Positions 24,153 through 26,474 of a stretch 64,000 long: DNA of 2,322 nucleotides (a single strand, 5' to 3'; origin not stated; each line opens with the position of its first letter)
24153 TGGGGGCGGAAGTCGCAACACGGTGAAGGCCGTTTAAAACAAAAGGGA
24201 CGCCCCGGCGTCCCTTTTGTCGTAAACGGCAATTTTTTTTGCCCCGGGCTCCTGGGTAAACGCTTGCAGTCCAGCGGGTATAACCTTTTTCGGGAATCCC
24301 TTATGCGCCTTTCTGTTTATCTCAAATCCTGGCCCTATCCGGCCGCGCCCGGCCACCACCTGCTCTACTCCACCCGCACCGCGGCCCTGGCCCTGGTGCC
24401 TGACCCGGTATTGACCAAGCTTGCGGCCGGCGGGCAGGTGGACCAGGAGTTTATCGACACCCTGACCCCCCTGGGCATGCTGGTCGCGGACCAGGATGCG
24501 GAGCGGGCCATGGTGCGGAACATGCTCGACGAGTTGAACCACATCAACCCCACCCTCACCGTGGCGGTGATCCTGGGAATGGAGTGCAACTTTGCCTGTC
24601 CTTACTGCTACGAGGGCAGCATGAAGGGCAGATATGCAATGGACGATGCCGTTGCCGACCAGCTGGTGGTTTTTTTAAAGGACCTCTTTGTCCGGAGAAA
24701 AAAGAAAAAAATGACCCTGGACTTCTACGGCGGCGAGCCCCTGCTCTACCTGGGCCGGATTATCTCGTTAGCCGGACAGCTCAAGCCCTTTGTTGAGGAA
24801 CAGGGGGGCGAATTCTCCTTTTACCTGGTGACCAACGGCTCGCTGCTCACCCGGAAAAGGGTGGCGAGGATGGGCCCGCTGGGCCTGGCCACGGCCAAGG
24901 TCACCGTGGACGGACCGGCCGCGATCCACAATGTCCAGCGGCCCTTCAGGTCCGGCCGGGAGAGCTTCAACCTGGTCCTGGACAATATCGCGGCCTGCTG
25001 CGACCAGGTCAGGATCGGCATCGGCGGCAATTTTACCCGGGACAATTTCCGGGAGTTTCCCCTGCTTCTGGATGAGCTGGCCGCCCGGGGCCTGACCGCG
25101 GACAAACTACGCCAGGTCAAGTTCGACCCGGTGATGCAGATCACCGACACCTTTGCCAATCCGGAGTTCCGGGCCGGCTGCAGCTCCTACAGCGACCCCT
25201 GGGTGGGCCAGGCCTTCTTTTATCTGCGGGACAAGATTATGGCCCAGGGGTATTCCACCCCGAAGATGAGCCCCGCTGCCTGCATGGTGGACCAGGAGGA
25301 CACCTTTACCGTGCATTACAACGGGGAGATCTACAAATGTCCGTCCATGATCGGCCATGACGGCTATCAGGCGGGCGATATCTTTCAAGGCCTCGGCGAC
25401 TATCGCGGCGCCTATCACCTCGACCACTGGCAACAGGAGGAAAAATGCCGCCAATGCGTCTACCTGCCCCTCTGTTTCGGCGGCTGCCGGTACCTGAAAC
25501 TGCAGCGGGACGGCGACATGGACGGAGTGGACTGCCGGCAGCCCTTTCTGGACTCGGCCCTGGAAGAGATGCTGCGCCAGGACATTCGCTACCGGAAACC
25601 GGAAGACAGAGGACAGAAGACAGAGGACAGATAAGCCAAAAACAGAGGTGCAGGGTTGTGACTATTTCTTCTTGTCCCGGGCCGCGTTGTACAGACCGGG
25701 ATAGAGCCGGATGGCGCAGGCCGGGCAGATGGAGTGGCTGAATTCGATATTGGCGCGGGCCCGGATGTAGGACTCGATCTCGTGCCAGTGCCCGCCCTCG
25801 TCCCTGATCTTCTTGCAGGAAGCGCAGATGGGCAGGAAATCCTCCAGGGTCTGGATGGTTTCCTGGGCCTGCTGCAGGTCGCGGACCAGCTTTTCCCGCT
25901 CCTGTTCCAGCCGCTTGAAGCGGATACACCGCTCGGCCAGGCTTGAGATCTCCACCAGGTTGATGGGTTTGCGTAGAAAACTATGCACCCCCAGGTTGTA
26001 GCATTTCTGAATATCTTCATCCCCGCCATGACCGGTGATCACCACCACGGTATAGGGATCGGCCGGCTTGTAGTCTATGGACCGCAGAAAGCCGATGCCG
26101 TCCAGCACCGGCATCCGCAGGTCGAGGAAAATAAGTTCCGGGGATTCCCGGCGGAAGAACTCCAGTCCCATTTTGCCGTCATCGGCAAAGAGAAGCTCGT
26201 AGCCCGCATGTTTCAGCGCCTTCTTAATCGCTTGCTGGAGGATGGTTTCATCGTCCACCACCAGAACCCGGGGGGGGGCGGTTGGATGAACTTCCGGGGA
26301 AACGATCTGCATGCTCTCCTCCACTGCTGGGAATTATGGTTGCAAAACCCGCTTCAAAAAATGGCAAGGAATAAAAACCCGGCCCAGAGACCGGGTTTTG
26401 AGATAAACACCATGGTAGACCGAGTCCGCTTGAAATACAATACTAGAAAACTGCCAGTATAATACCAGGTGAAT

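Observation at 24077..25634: Unannotated 33-aa Cys-Cys peptide plus a radical SAM/SPASM enzyme: candidate novel RiPP locus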

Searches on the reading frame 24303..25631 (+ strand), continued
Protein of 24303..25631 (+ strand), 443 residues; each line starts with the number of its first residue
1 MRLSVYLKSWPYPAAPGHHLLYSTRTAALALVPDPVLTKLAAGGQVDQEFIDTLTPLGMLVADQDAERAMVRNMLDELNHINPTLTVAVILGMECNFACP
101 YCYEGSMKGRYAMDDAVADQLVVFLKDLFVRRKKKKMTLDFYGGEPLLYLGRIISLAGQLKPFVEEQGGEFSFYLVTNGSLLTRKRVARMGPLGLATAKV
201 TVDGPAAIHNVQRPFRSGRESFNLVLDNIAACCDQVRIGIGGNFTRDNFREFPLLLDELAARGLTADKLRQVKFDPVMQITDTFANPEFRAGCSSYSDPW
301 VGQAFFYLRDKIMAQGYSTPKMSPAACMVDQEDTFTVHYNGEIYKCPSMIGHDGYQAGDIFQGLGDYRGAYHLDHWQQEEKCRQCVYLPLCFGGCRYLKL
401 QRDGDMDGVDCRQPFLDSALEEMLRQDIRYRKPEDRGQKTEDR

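Call 50: fold_search(model_id=the predicted structure, library=pdb)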
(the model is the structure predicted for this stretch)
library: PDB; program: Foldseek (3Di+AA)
matches with E <= 10: 1771; with E <= 0.001: 136
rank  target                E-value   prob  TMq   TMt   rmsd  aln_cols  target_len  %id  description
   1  5why_B                1.4e-21  1.00  0.66  0.69   9.3       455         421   18  Structural Insights into Thioether Bond Formation in the Biosynthesis of Sactipeptides (released 2017-07-26)
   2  5why_A                1.6e-20  1.00  0.68  0.71   8.7       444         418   17  Structural Insights into Thioether Bond Formation in the Biosynthesis of Sactipeptides (released 2017-07-26)
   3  5wgg_A                1.6e-20  1.00  0.65  0.66   8.9       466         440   18  Structural Insights into Thioether Bond Formation in the Biosynthesis of Sactipeptides (released 2017-07-26)
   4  4k36_B                5.3e-16  1.00  0.58  0.69   4.9       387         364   17  His6 tagged anSMEcpe with bound AdoMet (released 2013-05-08)
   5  8vpo                  6.6e-16  1.00  0.65  0.64   5.9       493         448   13  X-Ray Crystal Structure of TigE from Paramaledivibacter caminithermalis (released 2024-02-07)
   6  9gmc_A                7.5e-16  1.00  0.57  0.67   5.3       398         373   15  Crystal structure of the complex formed between the radical SAM protein ChlB and the R3A mutant of ChlA (released 2025-06-25)
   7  4k39_A                8.4e-16  1.00  0.57  0.69   5.4       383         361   18  Native anSMEcpe with bound AdoMet and Cp18Cys peptide (released 2013-05-08)
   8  9gm3_A                1.2e-15  1.00  0.56  0.64   6.3       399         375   17  Crystal structure of the complex formed between the radical SAM protein ChlB and the leader region of its precursor su (released 2025-06-25)
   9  9gmc_C                1.6e-15  1.00  0.58  0.68   5.3       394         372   15  Crystal structure of the complex formed between the radical SAM protein ChlB and the R3A mutant of ChlA (released 2025-06-25)
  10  4k38_A                1.9e-15  1.00  0.59  0.69   4.6       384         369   16  Native anSMEcpe with bound AdoMet and Kp18Cys peptide (released 2013-05-08)
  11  4k36_A                1.9e-15  1.00  0.57  0.65   5.0       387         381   16  His6 tagged anSMEcpe with bound AdoMet (released 2013-05-08)
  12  4k37_B                2.5e-15  1.00  0.56  0.66   5.5       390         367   17  Native anSMEcpe with bound AdoMet (released 2013-05-08)
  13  9gm3_C                3.2e-15  1.00  0.59  0.69   5.1       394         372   16  Crystal structure of the complex formed between the radical SAM protein ChlB and the leader region of its precursor su (released 2025-06-25)
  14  4k37_A                3.2e-15  1.00  0.57  0.68   5.1       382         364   18  Native anSMEcpe with bound AdoMet (released 2013-05-08)
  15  4k39_B                3.8e-15  1.00  0.56  0.67   6.0       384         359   16  Native anSMEcpe with bound AdoMet and Cp18Cys peptide (released 2013-05-08)
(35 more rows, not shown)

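Call 56: find_encoding_contigs(protein=P0094, flank=10000, max_places=1)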
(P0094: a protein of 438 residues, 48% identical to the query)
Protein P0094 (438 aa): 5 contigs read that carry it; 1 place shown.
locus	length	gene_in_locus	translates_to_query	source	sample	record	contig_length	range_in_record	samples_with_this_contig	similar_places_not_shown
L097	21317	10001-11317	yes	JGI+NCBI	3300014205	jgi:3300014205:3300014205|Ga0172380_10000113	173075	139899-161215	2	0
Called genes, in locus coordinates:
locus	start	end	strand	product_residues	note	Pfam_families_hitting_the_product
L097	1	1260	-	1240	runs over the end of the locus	PF05170:AsmA (weak), PF13116:YhdP (weak)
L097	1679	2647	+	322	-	PF01408:GFO_IDH_MocA, PF22725:GFO_IDH_MocA_C3 (weak)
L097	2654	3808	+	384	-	PF02684:LpxB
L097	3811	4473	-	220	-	PF00072:Response_reg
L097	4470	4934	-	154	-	PF00072:Response_reg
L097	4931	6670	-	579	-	PF02518:HATPase_c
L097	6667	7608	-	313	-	PF04392:ABC_sub_bind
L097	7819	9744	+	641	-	PF07715:Plug, PF00593:TonB_dep_Rec_b-barrel, PF14905:OMP_b-brl_3 (weak)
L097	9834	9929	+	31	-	-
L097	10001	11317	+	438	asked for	PF04055:Radical_SAM, PF13353:Fer4_12 (weak)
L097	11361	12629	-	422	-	PF05977:MFS_3, PF07690:MFS_1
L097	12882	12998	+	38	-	-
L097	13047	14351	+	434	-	PF13353:Fer4_12 (weak), PF04055:Radical_SAM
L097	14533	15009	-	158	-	PF00588:SpoU_methylase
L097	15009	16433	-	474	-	PF01551:Peptidase_M23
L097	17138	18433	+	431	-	PF00696:AA_kinase, PF01842:ACT, PF22468:ACT_9 (weak), PF13840:ACT_7, PF01842:ACT (weak), PF22468:ACT_9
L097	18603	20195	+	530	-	PF00682:HMGL-like, PF22617:HCS_D2, PF08502:LeuA_dimer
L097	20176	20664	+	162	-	PF12836:HHH_3, PF14520:HHH_5 (faint), PF00633:HHH (faint)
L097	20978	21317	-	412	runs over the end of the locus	PF04107:GCS2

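Call 57: find_encoding_contigs(protein=P0024, flank=10000, max_places=1)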
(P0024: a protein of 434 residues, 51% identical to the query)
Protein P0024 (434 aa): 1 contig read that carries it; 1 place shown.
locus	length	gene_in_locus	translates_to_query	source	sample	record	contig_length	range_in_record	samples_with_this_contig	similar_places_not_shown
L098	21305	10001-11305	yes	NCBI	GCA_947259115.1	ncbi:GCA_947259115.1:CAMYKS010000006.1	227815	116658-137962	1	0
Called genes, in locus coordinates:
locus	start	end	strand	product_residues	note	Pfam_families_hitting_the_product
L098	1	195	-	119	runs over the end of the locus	-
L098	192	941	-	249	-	PF13487:HD_5, PF01966:HD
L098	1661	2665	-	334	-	PF00072:Response_reg, PF00196:GerE, PF13384:HTH_23 (weak), PF08281:Sigma70_r4_2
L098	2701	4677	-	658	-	PF00989:PAS (weak), PF13188:PAS_8 (weak), PF13426:PAS_9, PF00512:HisKA (faint), PF02518:HATPase_c, PF14501:HATPase_c_5 (weak)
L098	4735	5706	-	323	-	PF04392:ABC_sub_bind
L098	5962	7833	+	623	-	PF07715:Plug, PF00593:TonB_dep_Rec_b-barrel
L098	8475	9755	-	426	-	PF05977:MFS_3, PF07690:MFS_1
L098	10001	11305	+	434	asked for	PF13353:Fer4_12 (faint), PF04055:Radical_SAM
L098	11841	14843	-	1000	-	PF13676:TIR_2, PF23381:Beta-prop_IFT122_1st, PF25174:Beta-prop_THOC3, PF23381:Beta-prop_IFT122_1st, PF25175:Beta-prop_WDR5, PF24807:WD40_CDC20-Fz, PF24814:WD40_Prp19, PF25174:Beta-prop_THOC3, +34 more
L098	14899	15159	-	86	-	PF14015:DUF4231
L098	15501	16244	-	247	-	-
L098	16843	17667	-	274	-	PF01149:Fapy_DNA_glyco, PF06831:H2TH, PF06827:zf-FPG_IleRS (weak)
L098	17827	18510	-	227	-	PF00027:cNMP_binding, PF13545:HTH_Crp_2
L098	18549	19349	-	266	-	PF17837:4PPT_N (weak), PF01648:ACPS (weak)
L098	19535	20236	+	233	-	PF02674:Colicin_V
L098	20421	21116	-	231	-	PF13641:Glyco_tranf_2_3 (weak), PF00535:Glycos_transf_2, PF10111:Glyco_tranf_2_2 (faint)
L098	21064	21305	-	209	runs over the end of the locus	PF01983:CofC, PF09837:DUF2064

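Call 58: find_encoding_contigs(protein=P0108, flank=10000, max_places=1)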
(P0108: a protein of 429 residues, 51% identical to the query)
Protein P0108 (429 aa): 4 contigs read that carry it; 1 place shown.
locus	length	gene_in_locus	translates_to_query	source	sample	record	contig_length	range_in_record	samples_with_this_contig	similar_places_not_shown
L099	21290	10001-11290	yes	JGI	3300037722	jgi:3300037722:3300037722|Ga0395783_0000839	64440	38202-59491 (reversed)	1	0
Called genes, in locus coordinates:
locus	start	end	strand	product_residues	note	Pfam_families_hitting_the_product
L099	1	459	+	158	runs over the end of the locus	-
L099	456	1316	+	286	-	PF01435:Peptidase_M48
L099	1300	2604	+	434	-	PF03349:Toluene_X (faint)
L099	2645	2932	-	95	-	-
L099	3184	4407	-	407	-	PF09699:Paired_CXXCH_1 (faint), PF13435:Cytochrome_C554 (faint), PF14522:Cytochrome_C7 (faint), PF14537:Cytochrom_c3_2 (faint), PF22113:Mtrc-MtrF_II-IV_dom (faint), PF13447:Multi-haem_cyto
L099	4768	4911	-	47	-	-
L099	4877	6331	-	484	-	PF07730:HisKA_3, PF02518:HATPase_c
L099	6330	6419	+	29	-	-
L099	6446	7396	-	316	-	PF04392:ABC_sub_bind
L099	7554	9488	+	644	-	PF07715:Plug, PF00593:TonB_dep_Rec_b-barrel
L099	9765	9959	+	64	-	-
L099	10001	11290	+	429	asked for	PF04055:Radical_SAM, PF13353:Fer4_12 (weak)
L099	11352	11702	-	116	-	-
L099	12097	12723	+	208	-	PF00753:Lactamase_B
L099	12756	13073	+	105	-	PF00550:PP-binding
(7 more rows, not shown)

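Call 67: search_protein_families(library=pfam, proteins=[L035:861-2555:+, L035:2687-4066:+, L035:4070-5824:+, L035:249-788:+], max_evalue=0.001)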
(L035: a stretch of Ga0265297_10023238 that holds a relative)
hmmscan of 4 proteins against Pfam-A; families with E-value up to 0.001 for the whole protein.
L035:861-2555:+ (564 aa): 1 family
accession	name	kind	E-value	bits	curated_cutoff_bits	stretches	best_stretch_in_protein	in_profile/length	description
PF00496.27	SBP_bac_5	-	7.2e-81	272.6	32.4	1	101-428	2-327/368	Bacterial extracellular solute-binding proteins, family 5 Middle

L035:2687-4066:+ (459 aa): 2 families
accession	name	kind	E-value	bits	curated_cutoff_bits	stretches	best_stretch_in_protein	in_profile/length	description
PF04055.27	Radical_SAM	-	8e-16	59.1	29.5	1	110-278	2-165/166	Radical SAM superfamily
PF13353.11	Fer4_12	-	1.1e-05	26.2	22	1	114-189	14-86/137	4Fe-4S single cluster domain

L035:4070-5824:+ (584 aa): 4 families
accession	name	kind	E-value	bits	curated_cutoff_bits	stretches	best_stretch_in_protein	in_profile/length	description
PF00664.28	ABC_membrane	-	3.6e-46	158.5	28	1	27-298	1-274/274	ABC transporter transmembrane region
PF00005.33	ABC_tran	-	3.5e-32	112.3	25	1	359-508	1-137/137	ABC transporter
PF13401.12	AAA_22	-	6.5e-05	23.7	27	1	370-429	6-64/130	AAA domain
PF13191.12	AAA_16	-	0.00088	20.2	32.6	0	369-507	24-142/167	AAA ATPase domain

L035:249-788:+ (179 aa): 1 family
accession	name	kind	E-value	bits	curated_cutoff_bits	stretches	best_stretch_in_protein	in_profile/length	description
PF14905.12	OMP_b-brl_3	-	0.00035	20.2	27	1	23-161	240-381/408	Outer membrane protein beta-barrel family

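Call 68: search_protein_families(library=ncbifam, proteins=[L035:2687-4066:+, L035:4070-5824:+], max_evalue=0.01)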
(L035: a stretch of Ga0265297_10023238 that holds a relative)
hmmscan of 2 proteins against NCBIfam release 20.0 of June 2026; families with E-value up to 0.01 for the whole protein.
L035:2687-4066:+ (459 aa): 69 families (the best 25 are shown)
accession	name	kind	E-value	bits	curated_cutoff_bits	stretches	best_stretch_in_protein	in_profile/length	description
TIGR04280.1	geopep_mat_rSAM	hypoth_equivalog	3.6e-85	286.5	400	1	11-449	1-422/428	geopeptide radical SAM maturase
NF038107.1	rSAM_NF038107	equivalog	1.3e-59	202.2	600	1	11-437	1-418/444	Cys-every-fifth radical SAM/SPASM peptide maturase CefB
TIGR04463.1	rSAM_vs_C_rich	equivalog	1.1e-48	166.1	525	1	27-429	10-403/438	TIGR04463 family radical SAM/SPASM RiPP maturase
TIGR04334.1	rSAM_Clo7bot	equivalog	5.6e-44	150.5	600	1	29-424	16-410/440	radical SAM/SPASM domain Clo7bot peptide maturase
NF052473.1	rSAM_FlmE_OhkG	exception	4.9e-38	131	500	1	24-285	13-282/481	FlmE/OhkG family radical SAM/SPASM peptide maturase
NF047865.1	rSAM_PapB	equivalog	1.4e-35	123.1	340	1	107-430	5-327/330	PapB family radical SAM/SPASM ranthipeptide maturase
TIGR04064.1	rSAM_nif11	equivalog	1.7e-33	116.1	518.7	2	63-258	44-230/459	nif11-like peptide radical SAM maturase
TIGR03974.1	rSAM_six_Cys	equivalog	3.5e-28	98.7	425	2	69-256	66-248/451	thioether cross-link-forming SCIFF peptide maturase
NF041298.1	rSAM_mat_DynA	equivalog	9.6e-27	93.9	450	2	111-284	7-179/356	dynobactin maturation radical SAM/SPASM protein DynA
TIGR04068.1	rSAM_ocin_clost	equivalog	1.7e-26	93.1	500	1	29-257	11-237/462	Cys-rich peptide radical SAM maturase CcpM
TIGR03906.1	quino_hemo_SAM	equivalog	6.5e-26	91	453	1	66-255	61-244/467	quinohemoprotein amine dehydrogenase maturation protein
NF040492.1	not_ScfB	exception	2.1e-25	89.5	855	2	110-270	100-264/450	ScfB-related radical SAM/SPASM orphan maturase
TIGR03942.1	sulfatase_rSAM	equivalog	2.8e-20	72.7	349.45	1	112-428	8-333/363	anaerobic sulfatase maturase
NF041707.1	rSAM_YhhB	equivalog_domain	2.1e-19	69.7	445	1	113-254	10-154/369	cyclophane-forming radical SAM/SPASM peptide maturase YhhB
TIGR03978.1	rSAM_paired_1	equivalog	5.2e-18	65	370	1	77-254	54-229/466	His-Xaa-Ser system radical SAM maturase HxsB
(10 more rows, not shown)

L035:4070-5824:+ (584 aa): 190 families (the best 25 are shown)
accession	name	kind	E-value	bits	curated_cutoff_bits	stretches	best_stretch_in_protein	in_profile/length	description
TIGR02204.1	MsbA_rel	hypoth_equivalog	1.2e-137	460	780.4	1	15-576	8-572/576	ABC transporter, permease/ATP-binding protein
NF052233.1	CphA_assoc_ABC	equivalog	2.5e-131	439.5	880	1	18-582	177-746/766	cyanophycin metabolism-associated ABC transporter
TIGR02203.1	MsbA_lipidA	equivalog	2.5e-127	425.8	602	1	19-581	8-571/572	lipid A export permease/ATP-binding protein MsbA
TIGR01846.1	type_I_sec_HlyB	subfamily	1.7e-125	420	725.55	1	23-580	137-693/694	type I secretion system permease/ATPase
NF045513.1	HepA_fam_ABC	equivalog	2.4e-114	383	725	1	60-579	87-609/610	heterocyst formation ABC transporter subunit HepA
TIGR00958.1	3a01208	subfamily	1.4e-108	364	874.6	1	18-575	154-710/711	antigen peptide transporter 2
NF008381.0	PRK11176.1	equivalog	3.4e-108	362.5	867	1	16-579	16-579/582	lipid A ABC transporter ATP-binding protein/permease MsbA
NF010178.0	PRK13657.1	equivalog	1.1e-101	341.1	733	1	24-579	18-570/588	glucan ABC transporter ATP-binding protein/ permease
TIGR03375.1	type_I_sec_LssB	subfamily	3.8e-96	322.9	693.1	1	23-566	147-689/696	type I secretion system permease/ATPase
TIGR03796.1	NHLM_micro_ABC1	equivalog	1.1e-92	311.5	853.3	1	13-575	142-708/710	NHLP family bacteriocin export ABC transporter peptidase/permease/ATPase subunit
TIGR03797.1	NHLM_micro_ABC2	equivalog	1.8e-91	307.6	709.4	1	20-579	131-685/686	NHLP bacteriocin export ABC transporter permease/ATPase subunit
NF008055.0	PRK10789.1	equivalog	5.7e-86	289.2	845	1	28-581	19-573/590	SmdA family multidrug ABC transporter permease/ATP-binding protein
TIGR01193.1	bacteriocin_ABC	subfamily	1.7e-84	284.7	523.85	1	19-577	150-707/708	peptide cleavage/export ABC transporter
NF008056.1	PRK10790.1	equivalog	3.8e-84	283.3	746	1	20-580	18-576/584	SmdB family multidrug efflux ABC transporter permease/ATP-binding protein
TIGR02857.1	CydD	equivalog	4.3e-84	283.3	435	1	25-550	3-528/529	thiol reductant ABC exporter subunit CydD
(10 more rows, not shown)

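Call 75: search_protein_representatives(alignment_id=A2)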
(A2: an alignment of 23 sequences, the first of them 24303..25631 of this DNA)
Query: 23 sequences, 433 profile positions. Proteins with E-value up to 0.001 (for the whole library): 46716; up to 1e-10: 23106; up to 1e-30: 4541. The best 150 are listed.
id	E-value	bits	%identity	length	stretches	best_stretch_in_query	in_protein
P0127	2.9e-202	688.6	-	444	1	1-431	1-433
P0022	1.5e-195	666.5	-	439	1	1-429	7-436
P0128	8.7e-177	604.6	-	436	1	1-430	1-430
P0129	5.8e-173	592.0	-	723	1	1-431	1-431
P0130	4.7e-172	589.0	-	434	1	1-426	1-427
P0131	4.3e-170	582.6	-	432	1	1-430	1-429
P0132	4.2e-167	572.7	-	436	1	1-431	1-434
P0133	1.7e-166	570.8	-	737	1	1-430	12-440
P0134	1.2e-165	568.0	-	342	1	92-431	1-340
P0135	8.4e-163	558.6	-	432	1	1-431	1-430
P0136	5.2e-161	552.6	-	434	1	1-430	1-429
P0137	4.0e-158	543.1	-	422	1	2-422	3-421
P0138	3.2e-155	533.6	-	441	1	1-431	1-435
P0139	7.8e-151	519.1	-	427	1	1-425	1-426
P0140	6.9e-142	489.6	-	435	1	1-430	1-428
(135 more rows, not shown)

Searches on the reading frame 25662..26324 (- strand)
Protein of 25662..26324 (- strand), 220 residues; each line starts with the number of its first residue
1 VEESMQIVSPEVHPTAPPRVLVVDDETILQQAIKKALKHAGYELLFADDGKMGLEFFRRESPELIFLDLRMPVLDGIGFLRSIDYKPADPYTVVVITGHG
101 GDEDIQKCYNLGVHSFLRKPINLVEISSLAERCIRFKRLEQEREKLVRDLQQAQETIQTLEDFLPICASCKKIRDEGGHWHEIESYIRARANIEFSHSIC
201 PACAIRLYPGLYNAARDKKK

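Call 21: search_protein_families(library=pfam, proteins=[window:25662-26324:-], max_evalue=0.001)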
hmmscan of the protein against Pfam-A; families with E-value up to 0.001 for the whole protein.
window:25662-26324:- (220 aa): 1 family
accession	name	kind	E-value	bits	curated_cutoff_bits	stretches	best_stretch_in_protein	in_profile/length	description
PF00072.30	Response_reg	-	5.9e-24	84.8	30.2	1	20-127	1-107/111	Response regulator receiver domain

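Call 33: search_protein_families(library=ncbifam, proteins=[window:25662-26324:-], max_evalue=0.00001)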
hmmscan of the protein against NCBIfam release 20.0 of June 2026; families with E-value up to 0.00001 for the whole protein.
window:25662-26324:- (220 aa): 75 families (the best 25 are shown)
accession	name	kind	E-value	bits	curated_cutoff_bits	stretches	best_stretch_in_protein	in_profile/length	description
NF053512.1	nitric_RR_NosR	exception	1.9e-19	70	400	1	20-162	1-143/422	response regulator c-di-GMP phosphodiesterase, NosR family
NF045505.1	RR_RssB_Pseudo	equivalog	8.3e-19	67.9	700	1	19-160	7-148/394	two-component system response regulator RssB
NF041733.1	resp_reg_CseB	equivalog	1.7e-17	63.6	350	1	19-162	2-141/228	two-component system response regulator CseB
NF008469.0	PRK11361.1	equivalog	6.6e-17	61.3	714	1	18-162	5-148/461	acetoacetate metabolism transcriptional regulator AtoC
NF007969.0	PRK10693.1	equivalog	9e-17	61.1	329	1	18-159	8-152/337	two-component system response regulator RssB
TIGR01818.1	ntrC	equivalog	5.3e-16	58.4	558.6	1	20-145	1-125/463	nitrogen regulation protein NR(I)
NF045944.1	ResRegRpaBCyano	equivalog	5.8e-16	58.6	330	1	21-145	1-121/229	response regulator transcription factor RpaB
TIGR02915.1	PEP_resp_reg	equivalog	1.1e-15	57.4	502.6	1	20-173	1-158/445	PEP-CTERM-box response regulator transcription factor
NF051870.1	NAssimRespRegNtrX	equivalog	1.2e-15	57.4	600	1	20-158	4-143/452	nitrogen assimilation response regulator NtrX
NF040689.1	MtrAB_MtrA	equivalog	4e-15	55.8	300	1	20-146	1-123/219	MtrAB system response regulator MtrA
NF008176.1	PRK10923.1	equivalog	2e-14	53.1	620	1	19-146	5-130/469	nitrogen regulation protein NR(I)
NF011874.0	PRK15347.1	equivalog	7.4e-14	50.7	852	1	19-135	692-811/921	two component system sensor kinase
NF007135.0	PRK09581.1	equivalog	9.4e-14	51.1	474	1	19-144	4-130/457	PleD family two-component system response regulator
NF040534.1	resp_reg_YycF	equivalog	1.3e-13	50.7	340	1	19-144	2-125/231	response regulator YycF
TIGR02154.1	PhoB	equivalog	2.2e-13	50.1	296.2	1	18-145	3-131/226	phosphate regulon transcriptional regulator PhoB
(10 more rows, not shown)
